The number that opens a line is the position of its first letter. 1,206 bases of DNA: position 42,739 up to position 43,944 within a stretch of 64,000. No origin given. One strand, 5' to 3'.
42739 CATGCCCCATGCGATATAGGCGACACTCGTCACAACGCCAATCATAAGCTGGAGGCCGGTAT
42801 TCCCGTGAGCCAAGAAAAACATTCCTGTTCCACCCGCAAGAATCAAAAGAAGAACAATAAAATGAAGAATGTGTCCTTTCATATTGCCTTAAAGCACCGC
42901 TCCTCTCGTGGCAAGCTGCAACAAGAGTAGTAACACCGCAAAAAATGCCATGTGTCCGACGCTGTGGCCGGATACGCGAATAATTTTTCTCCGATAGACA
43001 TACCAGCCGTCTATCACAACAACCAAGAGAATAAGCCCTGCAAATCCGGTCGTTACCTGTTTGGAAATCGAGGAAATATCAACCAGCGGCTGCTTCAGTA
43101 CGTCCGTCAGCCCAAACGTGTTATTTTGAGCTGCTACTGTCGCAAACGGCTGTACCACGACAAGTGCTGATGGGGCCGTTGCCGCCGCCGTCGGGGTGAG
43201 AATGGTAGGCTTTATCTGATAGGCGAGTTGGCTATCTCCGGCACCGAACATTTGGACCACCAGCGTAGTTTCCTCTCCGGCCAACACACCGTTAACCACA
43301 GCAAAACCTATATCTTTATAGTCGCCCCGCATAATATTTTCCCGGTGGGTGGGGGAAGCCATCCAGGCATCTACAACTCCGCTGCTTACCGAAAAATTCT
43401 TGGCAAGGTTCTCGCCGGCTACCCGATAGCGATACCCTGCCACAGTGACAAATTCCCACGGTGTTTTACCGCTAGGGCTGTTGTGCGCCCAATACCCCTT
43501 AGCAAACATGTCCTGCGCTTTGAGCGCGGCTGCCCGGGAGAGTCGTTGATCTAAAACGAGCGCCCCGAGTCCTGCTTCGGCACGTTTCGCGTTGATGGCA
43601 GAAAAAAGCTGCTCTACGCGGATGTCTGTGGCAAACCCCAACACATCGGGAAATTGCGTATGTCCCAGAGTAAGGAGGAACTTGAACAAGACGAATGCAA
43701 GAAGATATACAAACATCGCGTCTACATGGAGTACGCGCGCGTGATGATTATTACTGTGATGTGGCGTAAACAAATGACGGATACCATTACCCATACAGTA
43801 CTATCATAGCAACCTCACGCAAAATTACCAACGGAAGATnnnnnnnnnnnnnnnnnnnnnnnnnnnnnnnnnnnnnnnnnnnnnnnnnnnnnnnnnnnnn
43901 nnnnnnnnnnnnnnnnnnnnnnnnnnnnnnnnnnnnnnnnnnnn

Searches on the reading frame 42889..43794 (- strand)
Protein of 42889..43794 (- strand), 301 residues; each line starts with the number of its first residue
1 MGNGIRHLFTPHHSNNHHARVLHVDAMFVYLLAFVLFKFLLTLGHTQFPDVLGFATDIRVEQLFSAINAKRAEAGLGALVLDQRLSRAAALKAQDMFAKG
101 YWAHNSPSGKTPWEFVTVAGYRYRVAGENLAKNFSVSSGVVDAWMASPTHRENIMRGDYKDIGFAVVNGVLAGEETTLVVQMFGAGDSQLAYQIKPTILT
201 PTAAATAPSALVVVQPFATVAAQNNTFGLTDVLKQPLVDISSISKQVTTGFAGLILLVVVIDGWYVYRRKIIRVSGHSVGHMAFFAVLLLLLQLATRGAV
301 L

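Call 3: search_protein_families(library=pfam, proteins=[window:42889-43794:-], max_evalue=1)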
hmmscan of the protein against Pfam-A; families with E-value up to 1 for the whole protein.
window:42889-43794:- (301 aa): 1 family
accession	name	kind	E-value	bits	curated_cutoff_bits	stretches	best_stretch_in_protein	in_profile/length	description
PF00188.32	CAP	-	6.4e-20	72.6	21.1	1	65-169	2-105/117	Cysteine-rich secretory protein family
